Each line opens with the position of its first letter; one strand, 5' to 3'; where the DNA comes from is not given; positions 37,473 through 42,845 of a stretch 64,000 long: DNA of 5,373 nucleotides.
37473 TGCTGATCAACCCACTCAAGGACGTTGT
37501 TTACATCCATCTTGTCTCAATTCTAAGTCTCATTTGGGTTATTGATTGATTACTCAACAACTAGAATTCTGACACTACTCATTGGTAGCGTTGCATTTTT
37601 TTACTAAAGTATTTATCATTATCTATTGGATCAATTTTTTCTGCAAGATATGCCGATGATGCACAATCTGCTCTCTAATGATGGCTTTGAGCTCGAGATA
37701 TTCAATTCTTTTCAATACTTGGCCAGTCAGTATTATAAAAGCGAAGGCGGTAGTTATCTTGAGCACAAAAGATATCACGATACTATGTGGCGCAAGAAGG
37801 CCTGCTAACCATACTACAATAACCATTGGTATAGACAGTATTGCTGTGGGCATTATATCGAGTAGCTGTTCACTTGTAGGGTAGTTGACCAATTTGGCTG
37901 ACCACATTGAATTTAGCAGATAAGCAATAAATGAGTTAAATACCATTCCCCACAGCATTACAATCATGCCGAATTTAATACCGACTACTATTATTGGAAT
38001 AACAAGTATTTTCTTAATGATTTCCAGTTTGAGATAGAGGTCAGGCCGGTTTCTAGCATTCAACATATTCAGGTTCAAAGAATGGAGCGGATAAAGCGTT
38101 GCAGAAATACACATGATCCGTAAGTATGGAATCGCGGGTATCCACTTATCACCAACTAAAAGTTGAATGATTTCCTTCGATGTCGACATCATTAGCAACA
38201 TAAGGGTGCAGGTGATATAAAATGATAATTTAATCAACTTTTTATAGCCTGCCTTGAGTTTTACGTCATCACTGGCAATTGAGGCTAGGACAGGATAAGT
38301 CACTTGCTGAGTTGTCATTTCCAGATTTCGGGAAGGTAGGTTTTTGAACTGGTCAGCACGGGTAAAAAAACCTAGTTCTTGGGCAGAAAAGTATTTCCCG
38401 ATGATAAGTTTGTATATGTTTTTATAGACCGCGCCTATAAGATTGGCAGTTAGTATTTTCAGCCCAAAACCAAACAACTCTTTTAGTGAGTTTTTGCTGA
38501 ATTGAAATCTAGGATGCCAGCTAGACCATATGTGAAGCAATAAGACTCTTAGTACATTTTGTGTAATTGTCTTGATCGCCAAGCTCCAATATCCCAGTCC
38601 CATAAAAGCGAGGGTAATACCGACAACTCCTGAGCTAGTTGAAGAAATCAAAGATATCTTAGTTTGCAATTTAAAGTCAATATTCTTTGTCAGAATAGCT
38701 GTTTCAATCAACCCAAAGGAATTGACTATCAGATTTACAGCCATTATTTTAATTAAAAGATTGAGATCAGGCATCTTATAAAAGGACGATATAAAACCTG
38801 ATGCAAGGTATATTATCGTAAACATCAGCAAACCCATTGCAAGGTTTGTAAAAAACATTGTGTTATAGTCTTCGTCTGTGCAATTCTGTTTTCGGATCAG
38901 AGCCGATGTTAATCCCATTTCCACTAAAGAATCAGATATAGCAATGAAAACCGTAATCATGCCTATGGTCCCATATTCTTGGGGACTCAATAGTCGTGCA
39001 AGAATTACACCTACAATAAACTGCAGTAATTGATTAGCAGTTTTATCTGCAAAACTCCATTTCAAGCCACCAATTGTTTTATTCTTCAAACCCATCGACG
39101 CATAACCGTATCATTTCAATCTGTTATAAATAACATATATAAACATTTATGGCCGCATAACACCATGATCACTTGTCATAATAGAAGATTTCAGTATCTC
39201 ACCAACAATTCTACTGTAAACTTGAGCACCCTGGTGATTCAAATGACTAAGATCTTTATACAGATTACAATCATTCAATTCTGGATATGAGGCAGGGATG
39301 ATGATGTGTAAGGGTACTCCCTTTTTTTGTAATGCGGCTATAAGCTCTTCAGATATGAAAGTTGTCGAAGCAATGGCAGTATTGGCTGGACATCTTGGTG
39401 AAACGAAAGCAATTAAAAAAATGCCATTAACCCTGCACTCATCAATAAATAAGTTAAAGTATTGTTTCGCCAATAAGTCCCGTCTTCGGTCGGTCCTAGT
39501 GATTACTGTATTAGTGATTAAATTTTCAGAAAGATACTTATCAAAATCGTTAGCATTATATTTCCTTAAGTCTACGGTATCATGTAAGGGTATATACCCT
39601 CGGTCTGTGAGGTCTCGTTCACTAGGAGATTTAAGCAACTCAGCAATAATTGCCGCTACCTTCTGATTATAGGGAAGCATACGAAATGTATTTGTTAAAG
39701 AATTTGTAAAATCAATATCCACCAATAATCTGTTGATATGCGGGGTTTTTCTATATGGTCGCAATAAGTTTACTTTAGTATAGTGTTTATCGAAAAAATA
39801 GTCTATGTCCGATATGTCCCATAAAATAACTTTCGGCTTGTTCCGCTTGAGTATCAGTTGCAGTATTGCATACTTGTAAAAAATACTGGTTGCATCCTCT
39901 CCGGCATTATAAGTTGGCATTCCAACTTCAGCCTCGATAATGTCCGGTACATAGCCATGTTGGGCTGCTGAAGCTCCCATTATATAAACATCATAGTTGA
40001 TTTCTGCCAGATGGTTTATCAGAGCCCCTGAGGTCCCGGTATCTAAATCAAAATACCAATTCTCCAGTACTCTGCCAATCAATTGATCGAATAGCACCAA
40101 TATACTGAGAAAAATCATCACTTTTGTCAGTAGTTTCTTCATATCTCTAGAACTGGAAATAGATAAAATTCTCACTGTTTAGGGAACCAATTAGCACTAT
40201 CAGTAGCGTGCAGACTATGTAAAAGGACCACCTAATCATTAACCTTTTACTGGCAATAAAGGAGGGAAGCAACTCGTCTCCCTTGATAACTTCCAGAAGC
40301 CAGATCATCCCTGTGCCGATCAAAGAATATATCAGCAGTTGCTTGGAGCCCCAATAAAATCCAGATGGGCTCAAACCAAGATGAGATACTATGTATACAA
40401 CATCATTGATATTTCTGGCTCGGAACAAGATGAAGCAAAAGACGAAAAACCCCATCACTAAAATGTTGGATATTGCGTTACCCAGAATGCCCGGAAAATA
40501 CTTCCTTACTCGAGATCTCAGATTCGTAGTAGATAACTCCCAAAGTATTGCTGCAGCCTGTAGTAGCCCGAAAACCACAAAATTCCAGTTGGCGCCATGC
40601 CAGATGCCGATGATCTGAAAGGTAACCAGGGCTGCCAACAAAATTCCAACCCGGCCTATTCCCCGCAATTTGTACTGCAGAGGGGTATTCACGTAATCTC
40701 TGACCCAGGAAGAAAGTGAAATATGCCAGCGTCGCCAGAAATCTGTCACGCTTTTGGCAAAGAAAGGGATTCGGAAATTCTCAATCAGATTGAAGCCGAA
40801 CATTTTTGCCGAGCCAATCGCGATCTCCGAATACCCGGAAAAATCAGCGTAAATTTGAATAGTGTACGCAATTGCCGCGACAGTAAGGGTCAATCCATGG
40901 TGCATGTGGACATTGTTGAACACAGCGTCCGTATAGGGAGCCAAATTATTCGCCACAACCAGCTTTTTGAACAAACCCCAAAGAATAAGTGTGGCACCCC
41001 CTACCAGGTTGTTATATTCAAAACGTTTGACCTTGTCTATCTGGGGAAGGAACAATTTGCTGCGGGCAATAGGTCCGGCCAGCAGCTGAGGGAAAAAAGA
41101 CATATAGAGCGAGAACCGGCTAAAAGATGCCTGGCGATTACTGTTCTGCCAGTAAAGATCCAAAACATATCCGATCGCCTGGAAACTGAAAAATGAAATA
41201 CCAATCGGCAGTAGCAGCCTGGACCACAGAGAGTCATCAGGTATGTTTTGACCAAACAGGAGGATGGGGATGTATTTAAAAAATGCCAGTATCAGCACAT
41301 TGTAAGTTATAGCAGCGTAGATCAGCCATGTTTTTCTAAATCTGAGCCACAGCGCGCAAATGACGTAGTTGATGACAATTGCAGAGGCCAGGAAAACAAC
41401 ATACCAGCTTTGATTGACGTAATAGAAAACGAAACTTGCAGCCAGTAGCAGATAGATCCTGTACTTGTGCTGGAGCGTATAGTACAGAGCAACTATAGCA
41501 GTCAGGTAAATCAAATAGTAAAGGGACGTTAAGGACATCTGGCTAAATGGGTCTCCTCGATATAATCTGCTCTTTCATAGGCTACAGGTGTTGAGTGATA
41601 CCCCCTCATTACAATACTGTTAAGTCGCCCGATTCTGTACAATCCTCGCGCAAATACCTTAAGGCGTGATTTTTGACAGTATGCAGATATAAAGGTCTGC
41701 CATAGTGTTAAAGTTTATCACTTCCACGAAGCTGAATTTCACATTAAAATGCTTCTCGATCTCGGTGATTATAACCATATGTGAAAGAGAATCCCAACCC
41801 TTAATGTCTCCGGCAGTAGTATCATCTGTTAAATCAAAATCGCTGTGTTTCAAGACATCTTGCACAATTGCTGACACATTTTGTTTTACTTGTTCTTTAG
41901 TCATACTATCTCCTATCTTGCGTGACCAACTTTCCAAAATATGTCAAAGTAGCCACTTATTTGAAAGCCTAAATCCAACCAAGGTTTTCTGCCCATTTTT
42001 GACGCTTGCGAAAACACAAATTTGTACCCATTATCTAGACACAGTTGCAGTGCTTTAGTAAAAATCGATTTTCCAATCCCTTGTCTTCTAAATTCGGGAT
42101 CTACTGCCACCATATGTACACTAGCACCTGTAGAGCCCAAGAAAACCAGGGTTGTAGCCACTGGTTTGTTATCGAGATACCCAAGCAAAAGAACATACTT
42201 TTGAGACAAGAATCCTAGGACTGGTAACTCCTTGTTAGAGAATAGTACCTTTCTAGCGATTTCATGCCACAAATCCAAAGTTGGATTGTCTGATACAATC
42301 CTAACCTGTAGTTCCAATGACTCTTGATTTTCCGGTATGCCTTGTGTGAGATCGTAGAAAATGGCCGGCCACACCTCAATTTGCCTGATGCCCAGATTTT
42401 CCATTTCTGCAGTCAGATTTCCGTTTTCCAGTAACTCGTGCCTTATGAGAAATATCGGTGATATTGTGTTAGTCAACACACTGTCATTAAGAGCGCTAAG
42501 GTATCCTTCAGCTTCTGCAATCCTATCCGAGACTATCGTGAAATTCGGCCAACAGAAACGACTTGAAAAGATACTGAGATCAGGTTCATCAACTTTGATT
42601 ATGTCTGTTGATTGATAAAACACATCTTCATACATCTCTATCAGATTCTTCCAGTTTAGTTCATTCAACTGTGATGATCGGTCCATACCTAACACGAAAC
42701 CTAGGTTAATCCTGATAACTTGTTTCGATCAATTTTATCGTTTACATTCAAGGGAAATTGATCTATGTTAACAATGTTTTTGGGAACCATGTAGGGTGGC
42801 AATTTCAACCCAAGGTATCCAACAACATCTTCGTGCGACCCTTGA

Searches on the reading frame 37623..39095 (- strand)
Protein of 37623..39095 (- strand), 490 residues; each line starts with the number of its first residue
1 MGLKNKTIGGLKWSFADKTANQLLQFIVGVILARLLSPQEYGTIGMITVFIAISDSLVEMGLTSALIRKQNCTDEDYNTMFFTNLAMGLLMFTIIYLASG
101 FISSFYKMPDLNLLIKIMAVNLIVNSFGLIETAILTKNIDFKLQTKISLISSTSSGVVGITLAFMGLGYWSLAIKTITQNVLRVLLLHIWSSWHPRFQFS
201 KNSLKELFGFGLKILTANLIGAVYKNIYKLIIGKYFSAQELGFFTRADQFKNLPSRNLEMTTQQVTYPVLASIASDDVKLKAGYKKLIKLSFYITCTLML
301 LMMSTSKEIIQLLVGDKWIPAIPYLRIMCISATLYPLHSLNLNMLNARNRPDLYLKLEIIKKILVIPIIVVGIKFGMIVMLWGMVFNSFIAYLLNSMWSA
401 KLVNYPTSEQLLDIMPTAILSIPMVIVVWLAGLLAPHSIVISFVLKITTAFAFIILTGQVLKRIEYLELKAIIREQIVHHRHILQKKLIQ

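Call 8: search_protein_families(library=pfam, proteins=[window:37623-39095:-], max_evalue=0.001)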
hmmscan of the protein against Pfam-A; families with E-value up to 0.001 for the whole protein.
window:37623-39095:- (490 aa): 2 families
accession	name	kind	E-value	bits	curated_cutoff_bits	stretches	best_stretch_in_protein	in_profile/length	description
PF13440.11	Polysacc_synt_3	-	1.5e-88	297.3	23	1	31-323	1-293/293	Polysaccharide biosynthesis protein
PF01943.22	Polysacc_synt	-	1.1e-31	110.8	28.2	1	18-273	12-273/274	Polysaccharide biosynthesis protein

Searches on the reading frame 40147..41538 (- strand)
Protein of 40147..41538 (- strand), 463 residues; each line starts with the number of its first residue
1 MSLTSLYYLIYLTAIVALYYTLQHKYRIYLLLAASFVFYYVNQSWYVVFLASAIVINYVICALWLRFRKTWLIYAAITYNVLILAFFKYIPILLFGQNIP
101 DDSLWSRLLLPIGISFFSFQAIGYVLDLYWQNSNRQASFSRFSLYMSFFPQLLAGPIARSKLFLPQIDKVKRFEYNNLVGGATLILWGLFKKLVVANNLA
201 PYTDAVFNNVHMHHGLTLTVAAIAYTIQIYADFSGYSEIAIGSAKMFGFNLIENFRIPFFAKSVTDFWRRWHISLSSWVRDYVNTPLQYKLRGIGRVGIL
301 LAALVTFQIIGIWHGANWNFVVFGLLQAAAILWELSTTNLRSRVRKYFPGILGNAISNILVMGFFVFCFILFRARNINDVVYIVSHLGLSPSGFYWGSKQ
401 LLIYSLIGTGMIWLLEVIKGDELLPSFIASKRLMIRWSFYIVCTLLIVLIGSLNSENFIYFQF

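Call 8: search_protein_families(library=pfam, proteins=[window:40147-41538:-], max_evalue=0.001)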
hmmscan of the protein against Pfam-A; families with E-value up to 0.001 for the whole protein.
window:40147-41538:- (463 aa): 1 family
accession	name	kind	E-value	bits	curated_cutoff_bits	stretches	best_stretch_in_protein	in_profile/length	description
PF03062.24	MBOAT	-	3.5e-23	82.9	27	1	138-367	80-327/337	MBOAT, membrane-bound O-acyltransferase family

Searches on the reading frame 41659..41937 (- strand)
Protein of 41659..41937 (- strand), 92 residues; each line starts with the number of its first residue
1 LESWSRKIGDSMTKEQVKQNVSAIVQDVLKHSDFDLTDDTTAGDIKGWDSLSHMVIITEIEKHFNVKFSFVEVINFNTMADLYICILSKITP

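Call 39: search_protein_families(library=ncbifam, proteins=[window:41659-41937:-], max_evalue=0.00001)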
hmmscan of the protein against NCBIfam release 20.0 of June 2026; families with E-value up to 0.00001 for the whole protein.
window:41659-41937:- (92 aa): 1 family
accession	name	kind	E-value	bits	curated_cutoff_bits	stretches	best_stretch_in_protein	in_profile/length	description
NF002150.0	PRK00982.1-4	subfamily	7.6e-06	26.1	66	1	12-82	1-71/80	acyl carrier protein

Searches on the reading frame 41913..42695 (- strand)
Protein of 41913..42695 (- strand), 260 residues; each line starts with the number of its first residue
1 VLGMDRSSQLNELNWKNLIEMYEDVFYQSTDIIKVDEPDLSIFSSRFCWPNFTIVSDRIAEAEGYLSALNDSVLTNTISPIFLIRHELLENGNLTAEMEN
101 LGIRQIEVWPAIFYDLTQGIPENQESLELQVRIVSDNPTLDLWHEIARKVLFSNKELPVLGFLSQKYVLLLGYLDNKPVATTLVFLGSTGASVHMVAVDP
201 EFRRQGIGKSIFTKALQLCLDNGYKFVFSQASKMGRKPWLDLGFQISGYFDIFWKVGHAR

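Call 8: search_protein_families(library=pfam, proteins=[window:41913-42695:-], max_evalue=0.001)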
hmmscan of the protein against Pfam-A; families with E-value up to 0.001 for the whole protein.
window:41913-42695:- (260 aa): 5 families
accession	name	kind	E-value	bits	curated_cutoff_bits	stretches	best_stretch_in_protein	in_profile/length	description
PF00583.31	Acetyltransf_1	-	4.6e-08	33.8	20.7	1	168-228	34-97/116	Acetyltransferase (GNAT) family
PF13673.13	Acetyltransf_10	-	2.5e-06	27.9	23.6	1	168-245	31-108/128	Acetyltransferase (GNAT) domain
PF13508.13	Acetyltransf_7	-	3.1e-06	27.9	27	1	173-227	9-65/84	Acetyltransferase (GNAT) domain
PF13480.13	Acetyltransf_6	-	0.00011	22.7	22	1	168-225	73-130/143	Acetyltransferase (GNAT) domain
PF13527.13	Acetyltransf_9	-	0.00063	20.2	25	0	191-234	73-116/127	Acetyltransferase (GNAT) domain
